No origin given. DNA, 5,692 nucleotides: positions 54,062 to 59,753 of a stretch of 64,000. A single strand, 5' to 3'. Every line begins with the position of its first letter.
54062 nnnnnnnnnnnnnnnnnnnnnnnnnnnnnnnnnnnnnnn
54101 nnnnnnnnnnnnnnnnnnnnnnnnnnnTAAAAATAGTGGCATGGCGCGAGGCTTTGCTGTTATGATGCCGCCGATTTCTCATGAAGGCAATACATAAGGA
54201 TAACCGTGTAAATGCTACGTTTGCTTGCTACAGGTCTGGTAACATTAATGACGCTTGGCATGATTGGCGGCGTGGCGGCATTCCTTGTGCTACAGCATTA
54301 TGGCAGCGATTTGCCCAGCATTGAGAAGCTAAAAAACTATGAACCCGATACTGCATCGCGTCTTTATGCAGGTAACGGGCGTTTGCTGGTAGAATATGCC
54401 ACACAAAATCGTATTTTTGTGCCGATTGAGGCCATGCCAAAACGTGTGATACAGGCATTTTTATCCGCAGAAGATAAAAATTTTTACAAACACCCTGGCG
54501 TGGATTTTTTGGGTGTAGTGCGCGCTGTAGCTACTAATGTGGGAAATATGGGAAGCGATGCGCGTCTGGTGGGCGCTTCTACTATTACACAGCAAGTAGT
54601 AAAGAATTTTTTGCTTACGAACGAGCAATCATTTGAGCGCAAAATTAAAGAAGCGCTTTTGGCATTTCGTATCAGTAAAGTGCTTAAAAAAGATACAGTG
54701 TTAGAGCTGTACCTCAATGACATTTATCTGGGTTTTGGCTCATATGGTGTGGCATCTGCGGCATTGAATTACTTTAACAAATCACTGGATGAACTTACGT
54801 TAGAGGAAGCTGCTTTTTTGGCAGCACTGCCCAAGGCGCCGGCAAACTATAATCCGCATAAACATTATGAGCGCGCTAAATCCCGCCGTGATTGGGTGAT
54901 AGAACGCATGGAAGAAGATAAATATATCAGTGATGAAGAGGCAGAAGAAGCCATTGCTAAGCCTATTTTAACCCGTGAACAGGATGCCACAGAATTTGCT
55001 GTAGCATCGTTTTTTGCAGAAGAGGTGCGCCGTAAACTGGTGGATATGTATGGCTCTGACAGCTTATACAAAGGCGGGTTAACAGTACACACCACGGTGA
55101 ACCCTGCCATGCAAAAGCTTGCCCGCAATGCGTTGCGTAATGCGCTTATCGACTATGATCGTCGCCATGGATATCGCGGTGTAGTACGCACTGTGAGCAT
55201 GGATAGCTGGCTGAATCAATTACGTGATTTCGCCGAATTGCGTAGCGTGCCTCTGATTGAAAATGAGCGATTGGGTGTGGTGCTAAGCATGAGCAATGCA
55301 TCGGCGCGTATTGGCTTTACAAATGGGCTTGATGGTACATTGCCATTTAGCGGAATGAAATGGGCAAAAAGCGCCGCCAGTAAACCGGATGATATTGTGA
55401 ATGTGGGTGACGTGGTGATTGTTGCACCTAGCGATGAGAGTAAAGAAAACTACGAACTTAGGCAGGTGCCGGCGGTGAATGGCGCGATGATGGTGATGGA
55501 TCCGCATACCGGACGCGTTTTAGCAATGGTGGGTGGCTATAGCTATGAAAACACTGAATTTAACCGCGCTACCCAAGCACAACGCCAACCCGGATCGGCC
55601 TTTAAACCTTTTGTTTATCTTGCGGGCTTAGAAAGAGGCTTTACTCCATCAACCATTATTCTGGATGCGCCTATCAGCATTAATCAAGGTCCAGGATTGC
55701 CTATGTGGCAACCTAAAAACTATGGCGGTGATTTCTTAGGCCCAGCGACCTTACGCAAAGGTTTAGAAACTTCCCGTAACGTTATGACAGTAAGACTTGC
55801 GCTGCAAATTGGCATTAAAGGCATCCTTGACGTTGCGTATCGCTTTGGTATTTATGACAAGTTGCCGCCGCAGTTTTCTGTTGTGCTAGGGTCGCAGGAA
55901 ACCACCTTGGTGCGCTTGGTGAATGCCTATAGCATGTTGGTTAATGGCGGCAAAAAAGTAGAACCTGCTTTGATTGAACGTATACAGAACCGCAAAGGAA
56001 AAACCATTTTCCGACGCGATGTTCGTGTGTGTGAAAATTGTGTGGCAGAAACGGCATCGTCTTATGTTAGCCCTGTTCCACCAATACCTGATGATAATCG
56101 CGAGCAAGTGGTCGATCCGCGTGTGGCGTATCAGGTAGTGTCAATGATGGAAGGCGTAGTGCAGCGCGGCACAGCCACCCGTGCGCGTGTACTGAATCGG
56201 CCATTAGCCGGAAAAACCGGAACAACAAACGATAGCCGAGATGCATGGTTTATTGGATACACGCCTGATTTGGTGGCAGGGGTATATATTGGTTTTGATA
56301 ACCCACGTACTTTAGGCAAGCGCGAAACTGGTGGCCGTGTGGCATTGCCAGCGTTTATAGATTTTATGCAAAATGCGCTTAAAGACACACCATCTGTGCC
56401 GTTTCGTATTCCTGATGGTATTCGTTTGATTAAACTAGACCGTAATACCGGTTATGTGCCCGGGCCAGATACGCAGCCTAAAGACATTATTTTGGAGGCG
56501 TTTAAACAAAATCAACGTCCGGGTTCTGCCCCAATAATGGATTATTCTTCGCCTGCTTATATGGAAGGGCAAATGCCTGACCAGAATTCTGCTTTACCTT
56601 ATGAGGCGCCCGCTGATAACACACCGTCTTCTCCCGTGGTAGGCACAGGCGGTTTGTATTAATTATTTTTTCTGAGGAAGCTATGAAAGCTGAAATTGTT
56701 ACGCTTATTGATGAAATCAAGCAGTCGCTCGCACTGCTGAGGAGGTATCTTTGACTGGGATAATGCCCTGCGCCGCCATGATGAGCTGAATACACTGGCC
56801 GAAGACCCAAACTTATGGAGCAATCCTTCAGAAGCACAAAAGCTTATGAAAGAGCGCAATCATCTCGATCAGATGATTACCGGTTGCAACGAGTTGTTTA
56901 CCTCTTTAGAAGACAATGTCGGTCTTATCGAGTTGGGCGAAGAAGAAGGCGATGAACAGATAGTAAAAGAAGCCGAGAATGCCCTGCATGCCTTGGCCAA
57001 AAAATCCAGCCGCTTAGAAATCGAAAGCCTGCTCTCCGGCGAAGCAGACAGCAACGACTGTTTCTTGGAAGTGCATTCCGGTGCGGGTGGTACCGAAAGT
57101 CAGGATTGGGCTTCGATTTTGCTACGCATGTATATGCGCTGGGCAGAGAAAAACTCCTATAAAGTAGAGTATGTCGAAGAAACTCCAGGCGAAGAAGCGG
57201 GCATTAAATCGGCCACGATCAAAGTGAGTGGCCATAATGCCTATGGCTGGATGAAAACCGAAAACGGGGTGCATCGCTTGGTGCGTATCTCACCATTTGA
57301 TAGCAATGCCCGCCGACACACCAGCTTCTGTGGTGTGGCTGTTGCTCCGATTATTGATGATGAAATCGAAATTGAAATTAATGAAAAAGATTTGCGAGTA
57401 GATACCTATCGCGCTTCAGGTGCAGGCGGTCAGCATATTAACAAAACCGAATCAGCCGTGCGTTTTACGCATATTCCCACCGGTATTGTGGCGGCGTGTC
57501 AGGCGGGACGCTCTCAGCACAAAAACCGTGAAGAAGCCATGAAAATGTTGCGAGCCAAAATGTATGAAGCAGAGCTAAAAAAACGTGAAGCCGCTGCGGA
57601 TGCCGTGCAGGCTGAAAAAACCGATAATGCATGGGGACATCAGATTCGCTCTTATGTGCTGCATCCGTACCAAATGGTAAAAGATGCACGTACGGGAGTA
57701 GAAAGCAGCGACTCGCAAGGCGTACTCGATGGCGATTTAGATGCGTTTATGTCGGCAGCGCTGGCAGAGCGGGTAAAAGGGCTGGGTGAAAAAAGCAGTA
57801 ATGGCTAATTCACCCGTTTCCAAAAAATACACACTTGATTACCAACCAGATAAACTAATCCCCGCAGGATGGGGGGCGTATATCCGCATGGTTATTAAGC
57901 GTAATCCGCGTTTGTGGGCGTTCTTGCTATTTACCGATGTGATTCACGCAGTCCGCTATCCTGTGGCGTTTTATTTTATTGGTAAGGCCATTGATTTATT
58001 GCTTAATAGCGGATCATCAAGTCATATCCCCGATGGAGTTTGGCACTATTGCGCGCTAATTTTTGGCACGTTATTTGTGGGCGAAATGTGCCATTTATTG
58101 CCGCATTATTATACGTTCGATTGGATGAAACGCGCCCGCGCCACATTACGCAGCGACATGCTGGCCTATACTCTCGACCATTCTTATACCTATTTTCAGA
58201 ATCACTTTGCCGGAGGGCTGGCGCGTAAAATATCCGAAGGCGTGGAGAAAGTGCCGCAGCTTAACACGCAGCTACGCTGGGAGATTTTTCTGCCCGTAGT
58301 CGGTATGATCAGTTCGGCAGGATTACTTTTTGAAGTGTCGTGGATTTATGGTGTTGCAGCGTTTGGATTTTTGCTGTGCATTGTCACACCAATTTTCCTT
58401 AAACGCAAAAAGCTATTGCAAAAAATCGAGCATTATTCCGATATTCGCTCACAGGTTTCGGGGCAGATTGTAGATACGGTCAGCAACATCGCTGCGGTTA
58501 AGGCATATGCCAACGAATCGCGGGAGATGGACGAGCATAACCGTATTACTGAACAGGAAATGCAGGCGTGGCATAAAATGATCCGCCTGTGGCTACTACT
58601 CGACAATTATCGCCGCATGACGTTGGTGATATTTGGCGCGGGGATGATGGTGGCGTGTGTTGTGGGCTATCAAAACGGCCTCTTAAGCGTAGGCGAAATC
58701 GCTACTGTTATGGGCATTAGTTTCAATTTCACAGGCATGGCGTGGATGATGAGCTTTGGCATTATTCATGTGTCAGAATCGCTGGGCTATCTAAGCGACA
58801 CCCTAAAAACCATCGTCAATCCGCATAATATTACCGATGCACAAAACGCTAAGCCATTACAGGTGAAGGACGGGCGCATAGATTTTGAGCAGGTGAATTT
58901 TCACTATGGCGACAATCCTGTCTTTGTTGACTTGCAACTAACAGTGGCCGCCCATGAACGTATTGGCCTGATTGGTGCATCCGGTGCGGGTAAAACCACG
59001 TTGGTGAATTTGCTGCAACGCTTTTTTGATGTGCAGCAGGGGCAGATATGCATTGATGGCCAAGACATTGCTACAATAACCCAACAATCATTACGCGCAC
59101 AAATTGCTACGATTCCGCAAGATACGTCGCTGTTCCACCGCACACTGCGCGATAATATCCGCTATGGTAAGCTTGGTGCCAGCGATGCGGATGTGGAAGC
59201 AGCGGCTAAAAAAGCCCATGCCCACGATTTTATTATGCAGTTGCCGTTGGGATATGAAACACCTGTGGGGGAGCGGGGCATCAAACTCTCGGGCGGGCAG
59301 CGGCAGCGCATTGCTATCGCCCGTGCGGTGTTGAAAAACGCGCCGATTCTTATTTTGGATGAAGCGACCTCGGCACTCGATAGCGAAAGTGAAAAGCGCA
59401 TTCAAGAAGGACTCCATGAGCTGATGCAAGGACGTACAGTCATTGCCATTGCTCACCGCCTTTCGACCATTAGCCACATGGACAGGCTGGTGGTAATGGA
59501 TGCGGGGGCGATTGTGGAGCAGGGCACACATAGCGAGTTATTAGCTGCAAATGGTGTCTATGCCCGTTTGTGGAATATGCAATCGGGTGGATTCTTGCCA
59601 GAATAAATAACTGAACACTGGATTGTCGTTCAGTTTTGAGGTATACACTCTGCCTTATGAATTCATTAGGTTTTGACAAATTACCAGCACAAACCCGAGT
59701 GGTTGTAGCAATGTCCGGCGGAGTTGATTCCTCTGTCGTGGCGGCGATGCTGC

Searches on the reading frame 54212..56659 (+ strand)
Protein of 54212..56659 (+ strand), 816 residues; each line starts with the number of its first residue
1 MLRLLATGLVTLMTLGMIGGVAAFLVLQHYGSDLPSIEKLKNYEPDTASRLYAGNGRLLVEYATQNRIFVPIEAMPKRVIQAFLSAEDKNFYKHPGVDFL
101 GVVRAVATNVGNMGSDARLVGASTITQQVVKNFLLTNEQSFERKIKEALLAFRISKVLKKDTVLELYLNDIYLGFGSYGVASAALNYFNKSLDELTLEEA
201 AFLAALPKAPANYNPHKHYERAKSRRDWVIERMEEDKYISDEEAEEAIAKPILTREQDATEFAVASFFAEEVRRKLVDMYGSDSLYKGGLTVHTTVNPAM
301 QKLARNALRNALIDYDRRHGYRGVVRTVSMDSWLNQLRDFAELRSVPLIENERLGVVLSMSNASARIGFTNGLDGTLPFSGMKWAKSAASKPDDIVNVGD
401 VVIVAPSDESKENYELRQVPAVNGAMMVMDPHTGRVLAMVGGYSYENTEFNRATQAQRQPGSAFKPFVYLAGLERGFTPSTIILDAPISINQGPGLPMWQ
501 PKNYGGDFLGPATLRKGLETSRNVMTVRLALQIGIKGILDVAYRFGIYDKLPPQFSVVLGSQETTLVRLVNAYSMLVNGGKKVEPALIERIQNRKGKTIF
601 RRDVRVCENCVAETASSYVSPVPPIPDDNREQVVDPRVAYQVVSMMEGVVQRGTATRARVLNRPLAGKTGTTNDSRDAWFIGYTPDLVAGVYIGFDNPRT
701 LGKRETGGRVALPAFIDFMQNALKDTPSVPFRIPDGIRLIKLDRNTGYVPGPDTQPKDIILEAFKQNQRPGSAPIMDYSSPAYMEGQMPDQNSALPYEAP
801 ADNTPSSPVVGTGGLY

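Call 79: search_protein_families(library=pfam, proteins=[window:54212-56659:+], max_evalue=0.00001)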
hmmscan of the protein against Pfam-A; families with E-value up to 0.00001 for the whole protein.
window:54212-56659:+ (816 aa): 3 families
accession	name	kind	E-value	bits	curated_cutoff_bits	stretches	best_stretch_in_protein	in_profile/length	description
PF00912.28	Transgly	-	5.9e-61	205.4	27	1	57-233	3-177/178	Transglycosylase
PF00905.27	Transpeptidase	-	3e-38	132.2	22.1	1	424-719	1-298/299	Penicillin binding protein transpeptidase domain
PF17092.11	PCB_OB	-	3.4e-17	63.7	27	1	321-422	1-111/111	Penicillin-binding protein OB-like domain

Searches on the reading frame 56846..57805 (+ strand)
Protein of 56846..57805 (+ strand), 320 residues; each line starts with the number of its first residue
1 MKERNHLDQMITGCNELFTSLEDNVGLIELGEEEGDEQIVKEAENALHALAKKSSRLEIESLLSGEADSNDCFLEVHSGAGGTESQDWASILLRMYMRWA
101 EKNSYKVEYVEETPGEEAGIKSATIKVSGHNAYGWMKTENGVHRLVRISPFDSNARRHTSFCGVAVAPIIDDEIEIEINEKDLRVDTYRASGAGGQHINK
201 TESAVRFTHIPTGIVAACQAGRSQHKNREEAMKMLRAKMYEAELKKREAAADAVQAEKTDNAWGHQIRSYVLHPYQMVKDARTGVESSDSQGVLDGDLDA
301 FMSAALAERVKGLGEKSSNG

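Call 114: search_protein_families(library=pfam, proteins=[window:56846-57805:+], max_evalue=0.001)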
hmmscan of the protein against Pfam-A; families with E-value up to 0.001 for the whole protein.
window:56846-57805:+ (320 aa): 2 families
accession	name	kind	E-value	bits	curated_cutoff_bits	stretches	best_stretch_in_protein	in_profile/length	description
PF03462.23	PCRF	-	6.1e-51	173.4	24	1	1-164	28-194/194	PCRF domain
PF00472.26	RF-1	-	6.2e-43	145.9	35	1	172-282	1-116/116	RF-1 domain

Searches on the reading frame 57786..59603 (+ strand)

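Call 79: search_protein_families(library=pfam, proteins=[window:57786-59603:+], max_evalue=0.00001)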
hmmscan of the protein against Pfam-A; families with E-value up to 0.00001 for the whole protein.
window:57786-59603:+ (606 aa): 3 families
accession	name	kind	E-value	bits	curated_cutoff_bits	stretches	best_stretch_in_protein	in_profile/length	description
PF00005.33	ABC_tran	-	1.9e-34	119.6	25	1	382-529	3-137/137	ABC transporter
PF00664.28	ABC_membrane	-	1.7e-21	77.6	28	1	45-309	2-264/274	ABC transporter transmembrane region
PF02463.25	SMC_N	-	4.3e-08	33.3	40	1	452-571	135-211/220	RecF/RecN/SMC N terminal domain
